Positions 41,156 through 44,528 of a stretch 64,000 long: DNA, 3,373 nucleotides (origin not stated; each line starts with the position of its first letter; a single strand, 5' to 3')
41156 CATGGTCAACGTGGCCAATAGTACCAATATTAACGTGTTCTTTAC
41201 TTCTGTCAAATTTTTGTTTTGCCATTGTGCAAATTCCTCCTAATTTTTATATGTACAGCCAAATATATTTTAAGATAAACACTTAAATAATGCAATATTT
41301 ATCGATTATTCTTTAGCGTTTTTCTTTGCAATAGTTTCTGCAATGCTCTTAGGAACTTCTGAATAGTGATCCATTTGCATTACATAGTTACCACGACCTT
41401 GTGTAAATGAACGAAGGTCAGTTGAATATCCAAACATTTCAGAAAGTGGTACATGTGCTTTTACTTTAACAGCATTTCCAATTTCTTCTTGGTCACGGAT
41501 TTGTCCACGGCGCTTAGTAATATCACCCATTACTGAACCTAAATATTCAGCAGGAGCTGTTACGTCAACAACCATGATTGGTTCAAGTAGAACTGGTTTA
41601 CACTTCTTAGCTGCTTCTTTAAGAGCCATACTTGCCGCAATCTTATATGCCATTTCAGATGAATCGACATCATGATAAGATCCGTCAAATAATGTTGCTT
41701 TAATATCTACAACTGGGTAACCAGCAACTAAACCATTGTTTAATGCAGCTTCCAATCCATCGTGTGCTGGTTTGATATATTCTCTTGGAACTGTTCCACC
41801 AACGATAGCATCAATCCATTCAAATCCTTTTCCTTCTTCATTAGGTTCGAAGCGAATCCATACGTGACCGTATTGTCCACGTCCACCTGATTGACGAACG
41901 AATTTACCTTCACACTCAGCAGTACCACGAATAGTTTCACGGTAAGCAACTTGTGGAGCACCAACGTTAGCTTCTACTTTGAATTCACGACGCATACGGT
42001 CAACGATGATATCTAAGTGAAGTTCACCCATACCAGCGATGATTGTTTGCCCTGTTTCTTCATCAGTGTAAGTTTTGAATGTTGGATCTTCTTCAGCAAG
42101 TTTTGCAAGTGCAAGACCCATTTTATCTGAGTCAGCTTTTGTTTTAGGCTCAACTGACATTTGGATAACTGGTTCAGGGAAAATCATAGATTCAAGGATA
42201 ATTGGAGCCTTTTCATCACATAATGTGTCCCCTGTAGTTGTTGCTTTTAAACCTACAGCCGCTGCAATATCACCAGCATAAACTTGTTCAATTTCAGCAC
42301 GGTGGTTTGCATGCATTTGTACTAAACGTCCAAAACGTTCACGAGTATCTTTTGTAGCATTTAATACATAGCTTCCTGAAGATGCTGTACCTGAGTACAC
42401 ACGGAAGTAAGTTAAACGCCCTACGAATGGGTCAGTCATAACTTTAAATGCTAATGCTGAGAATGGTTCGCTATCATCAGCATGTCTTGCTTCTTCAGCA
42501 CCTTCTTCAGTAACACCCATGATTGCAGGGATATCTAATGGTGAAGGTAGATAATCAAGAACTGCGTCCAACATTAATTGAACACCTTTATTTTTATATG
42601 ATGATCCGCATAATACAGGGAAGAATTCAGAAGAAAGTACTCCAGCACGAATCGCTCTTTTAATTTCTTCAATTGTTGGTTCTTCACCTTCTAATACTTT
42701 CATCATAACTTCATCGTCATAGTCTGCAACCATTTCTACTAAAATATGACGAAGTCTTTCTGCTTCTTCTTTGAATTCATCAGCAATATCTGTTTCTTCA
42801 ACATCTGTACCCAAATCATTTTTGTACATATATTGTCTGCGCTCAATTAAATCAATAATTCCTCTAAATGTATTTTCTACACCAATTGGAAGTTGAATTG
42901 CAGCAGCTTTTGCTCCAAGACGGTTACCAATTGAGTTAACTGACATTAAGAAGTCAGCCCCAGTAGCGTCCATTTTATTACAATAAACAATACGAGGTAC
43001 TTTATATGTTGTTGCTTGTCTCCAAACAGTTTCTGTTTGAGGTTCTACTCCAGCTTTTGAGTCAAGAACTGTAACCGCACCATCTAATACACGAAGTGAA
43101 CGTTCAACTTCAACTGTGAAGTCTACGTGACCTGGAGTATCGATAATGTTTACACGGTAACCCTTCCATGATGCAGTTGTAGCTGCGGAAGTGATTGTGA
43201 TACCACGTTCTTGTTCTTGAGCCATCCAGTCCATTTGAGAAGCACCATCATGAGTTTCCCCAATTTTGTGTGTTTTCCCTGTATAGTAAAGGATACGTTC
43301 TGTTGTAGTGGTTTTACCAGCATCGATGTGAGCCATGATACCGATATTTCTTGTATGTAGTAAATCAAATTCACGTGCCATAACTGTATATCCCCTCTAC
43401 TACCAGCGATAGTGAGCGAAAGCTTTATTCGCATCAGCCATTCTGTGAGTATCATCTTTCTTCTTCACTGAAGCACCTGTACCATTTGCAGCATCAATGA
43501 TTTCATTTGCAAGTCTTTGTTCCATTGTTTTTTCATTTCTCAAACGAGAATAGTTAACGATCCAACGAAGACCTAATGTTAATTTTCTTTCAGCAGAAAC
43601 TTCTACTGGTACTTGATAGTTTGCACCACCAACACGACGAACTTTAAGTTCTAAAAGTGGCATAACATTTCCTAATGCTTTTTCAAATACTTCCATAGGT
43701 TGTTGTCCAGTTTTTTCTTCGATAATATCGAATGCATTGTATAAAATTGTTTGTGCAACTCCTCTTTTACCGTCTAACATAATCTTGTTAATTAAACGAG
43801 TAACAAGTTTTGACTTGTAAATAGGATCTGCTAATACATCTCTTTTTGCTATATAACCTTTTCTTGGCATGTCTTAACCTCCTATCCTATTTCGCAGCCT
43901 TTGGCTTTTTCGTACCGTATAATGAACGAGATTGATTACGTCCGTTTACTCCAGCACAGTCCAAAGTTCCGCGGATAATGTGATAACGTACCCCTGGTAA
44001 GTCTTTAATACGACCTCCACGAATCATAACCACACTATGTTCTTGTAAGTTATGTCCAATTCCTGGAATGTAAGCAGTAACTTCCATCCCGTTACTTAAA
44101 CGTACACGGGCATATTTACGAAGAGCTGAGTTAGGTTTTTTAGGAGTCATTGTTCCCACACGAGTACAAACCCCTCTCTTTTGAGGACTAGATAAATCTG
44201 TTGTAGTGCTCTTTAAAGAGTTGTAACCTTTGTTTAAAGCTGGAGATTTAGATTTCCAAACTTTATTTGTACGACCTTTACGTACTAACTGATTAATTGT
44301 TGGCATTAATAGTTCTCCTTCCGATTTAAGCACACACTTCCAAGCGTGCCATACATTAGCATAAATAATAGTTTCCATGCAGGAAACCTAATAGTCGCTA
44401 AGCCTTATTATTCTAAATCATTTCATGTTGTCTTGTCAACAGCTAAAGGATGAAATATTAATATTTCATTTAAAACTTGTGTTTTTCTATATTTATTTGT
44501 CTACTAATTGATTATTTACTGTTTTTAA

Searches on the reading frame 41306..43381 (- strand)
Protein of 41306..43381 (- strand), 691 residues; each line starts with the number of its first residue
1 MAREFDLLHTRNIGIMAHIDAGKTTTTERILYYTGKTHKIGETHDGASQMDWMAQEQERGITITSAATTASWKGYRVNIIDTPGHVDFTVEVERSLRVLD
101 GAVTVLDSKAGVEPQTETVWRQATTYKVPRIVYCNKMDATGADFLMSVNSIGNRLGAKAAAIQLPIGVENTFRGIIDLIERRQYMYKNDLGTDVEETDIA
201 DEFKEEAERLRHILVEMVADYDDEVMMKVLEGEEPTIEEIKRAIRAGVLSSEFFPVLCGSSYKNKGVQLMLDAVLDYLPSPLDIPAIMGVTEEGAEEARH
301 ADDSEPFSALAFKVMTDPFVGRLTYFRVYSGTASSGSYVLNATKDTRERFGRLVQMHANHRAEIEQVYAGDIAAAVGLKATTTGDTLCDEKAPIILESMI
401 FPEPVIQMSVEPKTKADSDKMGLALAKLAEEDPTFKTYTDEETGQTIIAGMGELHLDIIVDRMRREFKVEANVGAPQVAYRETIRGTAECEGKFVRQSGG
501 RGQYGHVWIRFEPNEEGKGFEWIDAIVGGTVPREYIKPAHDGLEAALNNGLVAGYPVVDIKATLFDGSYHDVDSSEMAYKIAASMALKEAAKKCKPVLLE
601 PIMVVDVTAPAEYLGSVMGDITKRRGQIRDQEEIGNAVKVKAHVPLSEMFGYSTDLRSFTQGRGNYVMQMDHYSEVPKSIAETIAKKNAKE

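Call 8: search_protein_families(library=pfam, proteins=[window:41306-43381:-])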
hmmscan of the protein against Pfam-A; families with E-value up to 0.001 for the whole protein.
window:41306-43381:- (691 aa): 9 families
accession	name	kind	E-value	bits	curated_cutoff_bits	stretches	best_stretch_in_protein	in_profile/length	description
PF00009.33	GTP_EFTU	-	1e-64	218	26.5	1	10-280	3-188/188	Elongation factor Tu GTP binding domain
PF03764.24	EFG_IV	-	2.5e-45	153.6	24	1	476-595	1-121/121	Elongation factor G, domain IV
PF14492.12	EFG_III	-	7e-34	116.2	27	1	401-474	1-74/75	Elongation Factor G, domain III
PF00679.30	EFG_C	-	8.4e-30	103.1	27.9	1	597-683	1-88/89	Elongation factor G C-terminus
PF22042.2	EF-G_D2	-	3.7e-18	65.8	27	1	306-389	1-83/84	Elongation factor G domain 2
PF03144.31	GTP_EFTU_D2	-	1.7e-14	54.4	30.3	1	321-388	1-73/73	Elongation factor Tu domain 2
PF16658.11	RF3_C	-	3.7e-06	27.2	40.1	1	408-486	13-91/132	Class II release factor RF3, C-terminal domain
PF01926.29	MMR_HSR1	-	0.00014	22.4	21.9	1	57-136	28-113/113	50S ribosome-binding GTPase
PF04548.22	AIG1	-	0.00089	19.1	27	0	55-94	29-68/212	AIG1 family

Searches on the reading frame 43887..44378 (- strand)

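Call 8: search_protein_families(library=pfam, proteins=[window:43887-44378:-])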
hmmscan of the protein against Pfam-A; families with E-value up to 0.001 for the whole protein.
window:43887-44378:- (163 aa): 1 family
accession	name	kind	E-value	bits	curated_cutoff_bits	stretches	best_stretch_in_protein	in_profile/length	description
PF00164.32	Ribosom_S12_S23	-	3.9e-35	120.3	22.3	1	63-160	10-109/110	Ribosomal protein S12/S23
